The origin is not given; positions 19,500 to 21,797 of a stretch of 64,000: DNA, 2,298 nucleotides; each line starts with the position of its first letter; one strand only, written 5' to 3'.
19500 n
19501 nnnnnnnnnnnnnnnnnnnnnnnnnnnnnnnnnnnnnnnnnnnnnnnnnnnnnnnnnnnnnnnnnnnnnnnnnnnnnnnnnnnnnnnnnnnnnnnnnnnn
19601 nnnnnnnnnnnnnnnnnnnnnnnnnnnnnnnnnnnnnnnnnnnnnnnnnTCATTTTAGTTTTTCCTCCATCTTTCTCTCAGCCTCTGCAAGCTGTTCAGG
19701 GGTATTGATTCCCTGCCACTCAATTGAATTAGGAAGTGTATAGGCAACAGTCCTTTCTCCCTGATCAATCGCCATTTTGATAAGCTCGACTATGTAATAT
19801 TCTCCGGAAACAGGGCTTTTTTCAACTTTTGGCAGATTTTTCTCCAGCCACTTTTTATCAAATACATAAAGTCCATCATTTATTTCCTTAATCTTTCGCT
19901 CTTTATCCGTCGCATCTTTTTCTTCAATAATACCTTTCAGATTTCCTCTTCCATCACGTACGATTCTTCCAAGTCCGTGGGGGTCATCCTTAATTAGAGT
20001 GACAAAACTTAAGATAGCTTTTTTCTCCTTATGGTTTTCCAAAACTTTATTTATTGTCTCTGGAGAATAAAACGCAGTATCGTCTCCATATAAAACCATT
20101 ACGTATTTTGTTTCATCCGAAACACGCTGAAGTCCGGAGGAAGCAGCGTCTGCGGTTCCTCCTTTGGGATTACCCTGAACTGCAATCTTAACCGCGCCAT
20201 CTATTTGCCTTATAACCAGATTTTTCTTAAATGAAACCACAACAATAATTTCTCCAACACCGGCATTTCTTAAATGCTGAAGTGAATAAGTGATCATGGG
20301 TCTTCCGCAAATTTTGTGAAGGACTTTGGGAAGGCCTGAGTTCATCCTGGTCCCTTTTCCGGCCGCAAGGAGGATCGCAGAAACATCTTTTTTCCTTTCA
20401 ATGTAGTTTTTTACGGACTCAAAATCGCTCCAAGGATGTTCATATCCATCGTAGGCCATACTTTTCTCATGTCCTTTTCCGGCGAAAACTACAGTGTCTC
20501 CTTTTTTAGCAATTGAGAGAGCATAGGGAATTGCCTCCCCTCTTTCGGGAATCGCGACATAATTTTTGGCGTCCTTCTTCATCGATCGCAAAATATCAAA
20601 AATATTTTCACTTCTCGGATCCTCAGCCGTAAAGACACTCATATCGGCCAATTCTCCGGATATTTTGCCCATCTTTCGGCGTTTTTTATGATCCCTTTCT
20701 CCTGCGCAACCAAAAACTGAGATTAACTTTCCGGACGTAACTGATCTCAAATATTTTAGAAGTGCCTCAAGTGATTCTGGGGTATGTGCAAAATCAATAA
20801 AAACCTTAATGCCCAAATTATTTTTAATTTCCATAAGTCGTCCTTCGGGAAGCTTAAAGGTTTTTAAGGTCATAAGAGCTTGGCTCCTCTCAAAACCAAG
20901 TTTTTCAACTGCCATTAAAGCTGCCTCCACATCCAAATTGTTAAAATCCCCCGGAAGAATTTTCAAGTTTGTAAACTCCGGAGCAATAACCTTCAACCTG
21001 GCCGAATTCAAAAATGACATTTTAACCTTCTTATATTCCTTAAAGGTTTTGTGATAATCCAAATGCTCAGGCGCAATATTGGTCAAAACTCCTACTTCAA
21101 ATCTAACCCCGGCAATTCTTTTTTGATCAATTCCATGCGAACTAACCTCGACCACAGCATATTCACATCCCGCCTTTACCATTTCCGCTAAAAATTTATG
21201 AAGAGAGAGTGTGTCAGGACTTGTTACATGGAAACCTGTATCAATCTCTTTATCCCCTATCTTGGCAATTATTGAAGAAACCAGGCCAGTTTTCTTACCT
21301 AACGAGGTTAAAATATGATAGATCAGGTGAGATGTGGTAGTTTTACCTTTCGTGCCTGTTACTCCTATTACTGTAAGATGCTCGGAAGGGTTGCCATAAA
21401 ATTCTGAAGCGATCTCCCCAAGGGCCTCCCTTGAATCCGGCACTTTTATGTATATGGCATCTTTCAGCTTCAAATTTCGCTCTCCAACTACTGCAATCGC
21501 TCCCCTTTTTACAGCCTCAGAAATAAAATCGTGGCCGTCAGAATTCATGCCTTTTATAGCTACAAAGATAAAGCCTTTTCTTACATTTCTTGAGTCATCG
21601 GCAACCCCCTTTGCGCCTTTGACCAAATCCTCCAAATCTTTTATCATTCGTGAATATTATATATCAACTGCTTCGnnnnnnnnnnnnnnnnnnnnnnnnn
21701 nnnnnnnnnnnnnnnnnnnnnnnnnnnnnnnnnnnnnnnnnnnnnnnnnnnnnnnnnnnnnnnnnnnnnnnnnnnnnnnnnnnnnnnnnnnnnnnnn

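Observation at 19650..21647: MurE fused in-frame to a GlmU-type GlcNAc-1-P uridylyltransferase domain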

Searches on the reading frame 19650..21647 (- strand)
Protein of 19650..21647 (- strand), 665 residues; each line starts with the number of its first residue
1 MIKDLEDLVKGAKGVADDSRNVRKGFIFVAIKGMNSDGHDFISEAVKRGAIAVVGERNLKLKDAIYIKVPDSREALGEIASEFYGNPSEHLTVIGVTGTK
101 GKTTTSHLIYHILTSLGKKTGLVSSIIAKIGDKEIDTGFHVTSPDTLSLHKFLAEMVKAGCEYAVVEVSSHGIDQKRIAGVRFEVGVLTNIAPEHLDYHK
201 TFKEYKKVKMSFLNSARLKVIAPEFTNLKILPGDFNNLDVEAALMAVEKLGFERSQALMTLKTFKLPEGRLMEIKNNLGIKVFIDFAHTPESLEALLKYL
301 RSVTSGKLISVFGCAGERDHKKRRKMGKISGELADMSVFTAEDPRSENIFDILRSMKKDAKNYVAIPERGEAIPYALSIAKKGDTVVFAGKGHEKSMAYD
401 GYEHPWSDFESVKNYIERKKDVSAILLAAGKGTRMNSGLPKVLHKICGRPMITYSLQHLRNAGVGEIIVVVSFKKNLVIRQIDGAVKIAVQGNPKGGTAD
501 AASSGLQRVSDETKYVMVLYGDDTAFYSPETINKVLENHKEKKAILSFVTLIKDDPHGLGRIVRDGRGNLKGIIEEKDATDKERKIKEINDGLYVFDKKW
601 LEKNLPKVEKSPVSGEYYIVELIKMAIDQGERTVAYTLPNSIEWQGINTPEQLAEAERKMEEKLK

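Call 3: search_protein_families(library=pfam, proteins=[window:19650-21647:-], max_evalue=0.01)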
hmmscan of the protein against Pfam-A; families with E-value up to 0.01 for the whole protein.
window:19650-21647:- (665 aa): 7 families
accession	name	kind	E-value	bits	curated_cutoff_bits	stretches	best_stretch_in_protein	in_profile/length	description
PF08245.18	Mur_ligase_M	-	2.5e-35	122.7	24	1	96-218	1-115/200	Mur ligase middle domain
PF02875.26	Mur_ligase_C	-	6.4e-30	105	28.4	1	270-392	2-127/127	Mur ligase, glutamate ligase domain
PF00483.29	NTP_transferase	-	1.8e-23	83.8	21.2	1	424-662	2-244/245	Nucleotidyl transferase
PF12804.13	NTP_transf_3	-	1.6e-18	67.9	27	1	424-545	1-118/160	MobA-like NTP transferase domain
PF01128.25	IspD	-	5.7e-12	46.3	27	1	422-545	1-124/221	2-C-methyl-D-erythritol 4-phosphate cytidylyltransferase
PF01225.30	Mur_ligase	-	2.8e-10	40.9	21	1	14-84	4-95/95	Mur ligase family, catalytic domain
PF02348.25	CTP_transf_3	-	0.00012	22.3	22.6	1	441-544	16-119/217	Cytidylyltransferase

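Call 4: search_protein_families(library=ncbifam, proteins=[window:19650-21647:-], max_evalue=0.001)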
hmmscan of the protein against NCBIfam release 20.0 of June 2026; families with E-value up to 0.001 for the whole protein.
window:19650-21647:- (665 aa): 71 families (the best 25 are shown)
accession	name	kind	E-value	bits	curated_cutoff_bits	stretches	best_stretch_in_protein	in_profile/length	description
TIGR01085.1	murE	subfamily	1.9e-132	442.5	257.3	2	13-220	5-215/472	UDP-N-acetylmuramyl-tripeptide synthetase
NF001126.0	PRK00139.1-4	equivalog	1.6e-127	426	373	2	13-219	24-233/486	UDP-N-acetylmuramoyl-L-alanyl-D-glutamate--2,6-diaminopimelate ligase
NF001124.0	PRK00139.1-2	equivalog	3.6e-113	379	476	2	13-215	29-231/500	UDP-N-acetylmuramoyl-L-alanyl-D-glutamate--2,6-diaminopimelate ligase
NF008896.0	PRK11929.1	equivalog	6.9e-112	375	1023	2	4-214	21-233/965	bifunctional UDP-N-acetylmuramoyl-L-alanyl-D-glutamate--2,6-diaminopimelate ligase MurE/UDP-N-acetylmuramoyl-tripeptide--D-alanyl-D-alanine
NF001123.0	PRK00139.1-1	equivalog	8.1e-85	285.3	586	2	17-218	25-232/493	UDP-N-acetylmuramoyl-L-alanyl-D-glutamate--2,6-diaminopimelate ligase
NF010628.0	PRK14022.1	equivalog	2.1e-80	270.8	536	2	15-224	38-244/483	UDP-N-acetylmuramoyl-L-alanyl-D-glutamate--L-lysine ligase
NF001130.0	PRK00139.2-4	equivalog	4.8e-63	213.6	715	2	12-226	31-248/516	UDP-N-acetylmuramoyl-L-alanyl-D-glutamate--2,6-diaminopimelate ligase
NF010934.1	PRK14354.1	equivalog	1.3e-62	211.8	450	1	424-664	2-240/447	bifunctional UDP-N-acetylglucosamine diphosphorylase/glucosamine-1-phosphate N-acetyltransferase GlmU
TIGR01173.1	glmU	equivalog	2.5e-62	211.2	366.85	1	423-664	2-240/452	bifunctional UDP-N-acetylglucosamine diphosphorylase/glucosamine-1-phosphate N-acetyltransferase GlmU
NF010935.0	PRK14355.1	equivalog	3.7e-60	203.8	718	1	420-663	2-245/459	bifunctional UDP-N-acetylglucosamine diphosphorylase/glucosamine-1-phosphate N-acetyltransferase GlmU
NF010932.0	PRK14352.1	equivalog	6.6e-55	186.6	611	1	418-663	3-250/488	bifunctional UDP-N-acetylglucosamine diphosphorylase/glucosamine-1-phosphate N-acetyltransferase GlmU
NF010937.0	PRK14357.1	equivalog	9.2e-51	173.1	658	1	424-663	3-232/448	bifunctional UDP-N-acetylglucosamine diphosphorylase/glucosamine-1-phosphate N-acetyltransferase GlmU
NF010933.0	PRK14353.1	equivalog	6.1e-50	170.2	505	1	419-663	3-245/453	bifunctional UDP-N-acetylglucosamine diphosphorylase/glucosamine-1-phosphate N-acetyltransferase GlmU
NF001129.0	PRK00139.2-3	equivalog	7.3e-48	163.3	762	2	14-222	43-251/517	UDP-N-acetylmuramoyl-L-alanyl-D-glutamate--2,6-diaminopimelate ligase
NF010938.0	PRK14358.1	equivalog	3.4e-45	154.5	500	1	417-660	3-244/481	bifunctional N-acetylglucosamine-1-phosphate uridyltransferase/glucosamine-1-phosphate acetyltransferase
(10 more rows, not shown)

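Call 10: find_homologous_proteins(query=window:19650-21647:-, max_evalue=1e-10)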
Query window:19650-21647:- (665 aa): 7999 proteins with E <= 1e-10 among 8000 candidates; the best 120 are listed.
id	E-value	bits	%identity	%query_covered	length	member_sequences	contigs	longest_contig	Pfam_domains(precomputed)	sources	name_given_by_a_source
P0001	0.0e+0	1473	100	100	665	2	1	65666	PF00483.30,PF01128.26,PF02875.27,PF08245.19,PF01225.31,PF12804.14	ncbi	-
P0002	0.0e+0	1233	82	100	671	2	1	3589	PF00483.30,PF01128.26,PF02875.27,PF08245.19,PF01225.31,PF12804.14,PF02348.26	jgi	jgi:UDP-N-acetylmuramoyl-L-alanyl-D-glutamate--2,6-diaminopimelate ligase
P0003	0.0e+0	1061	70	98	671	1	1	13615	PF00483.30,PF01128.26,PF02875.27,PF08245.19,PF01225.31,PF12804.14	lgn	-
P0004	0.0e+0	1046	70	99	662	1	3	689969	PF00483.30,PF01128.26,PF02875.27,PF08245.19,PF01225.31,PF12804.14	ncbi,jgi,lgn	jgi:UDP-N-acetylmuramoyl-L-alanyl-D-glutamate--2,6-diaminopimelate ligase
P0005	0.0e+0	1038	68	98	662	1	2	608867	PF00483.30,PF01128.26,PF02875.27,PF08245.19,PF01225.31,PF12804.14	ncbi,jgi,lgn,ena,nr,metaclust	ncbi:MAG TPA: Mur ligase family protein [Patescibacteria group bacterium]|nr:Mur ligase family prote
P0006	0.0e+0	1027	70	100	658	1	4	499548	PF00483.30,PF01128.26,PF02875.27,PF08245.19,PF01225.31,PF12804.14,PF02348.26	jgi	jgi:UDP-N-acetylmuramoyl-L-alanyl-D-glutamate--2,6-diaminopimelate ligase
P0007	0.0e+0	1018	68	100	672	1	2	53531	PF00483.30,PF01128.26,PF02875.27,PF08245.19,PF01225.31,PF12804.14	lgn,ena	-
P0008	0.0e+0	1016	69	98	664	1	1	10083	PF00483.30,PF01128.26,PF02875.27,PF08245.19,PF01225.31,PF12804.14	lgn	-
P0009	0.0e+0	1014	68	100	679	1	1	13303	PF00483.30,PF01128.26,PF02875.27,PF08245.19,PF01225.31,PF12804.14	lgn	-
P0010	0.0e+0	1013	68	98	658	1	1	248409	PF00483.30,PF01128.26,PF02875.27,PF08245.19,PF01225.31,PF12804.14,PF02348.26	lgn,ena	-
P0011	1.6e-298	1010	68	98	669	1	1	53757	PF00483.30,PF01128.26,PF02875.27,PF08245.19,PF01225.31,PF12804.14,PF02348.26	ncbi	-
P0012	2.5e-298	1009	67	100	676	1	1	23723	PF00483.30,PF01128.26,PF02875.27,PF08245.19,PF01225.31,PF12804.14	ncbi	-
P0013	1.6e-297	1006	68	98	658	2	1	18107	PF00483.30,PF01128.26,PF02875.27,PF08245.19,PF01225.31,PF12804.14,PF02348.26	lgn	-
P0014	6.0e-297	1004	68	98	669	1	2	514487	PF00483.30,PF01128.26,PF02875.27,PF08245.19,PF01225.31,PF12804.14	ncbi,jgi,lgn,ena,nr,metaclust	ncbi:MAG TPA: Mur ligase family protein [Patescibacteria group bacterium]|nr:Mur ligase family prote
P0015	1.7e-296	1003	68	100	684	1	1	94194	PF00483.30,PF01128.26,PF02875.27,PF08245.19,PF01225.31,PF12804.14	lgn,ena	-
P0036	2.0e-286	970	65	98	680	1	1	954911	PF00483.30,PF01128.26,PF02875.27,PF08245.19,PF01225.31,PF12804.14,PF02348.26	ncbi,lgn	-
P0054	2.1e-277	940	64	98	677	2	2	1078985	PF00483.30,PF01128.26,PF02875.27,PF08245.19,PF01225.31,PF12804.14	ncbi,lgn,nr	ncbi:MAG: NTP transferase domain-containing protein [Candidatus Woesebacteria bacterium]|nr:MAG: NTP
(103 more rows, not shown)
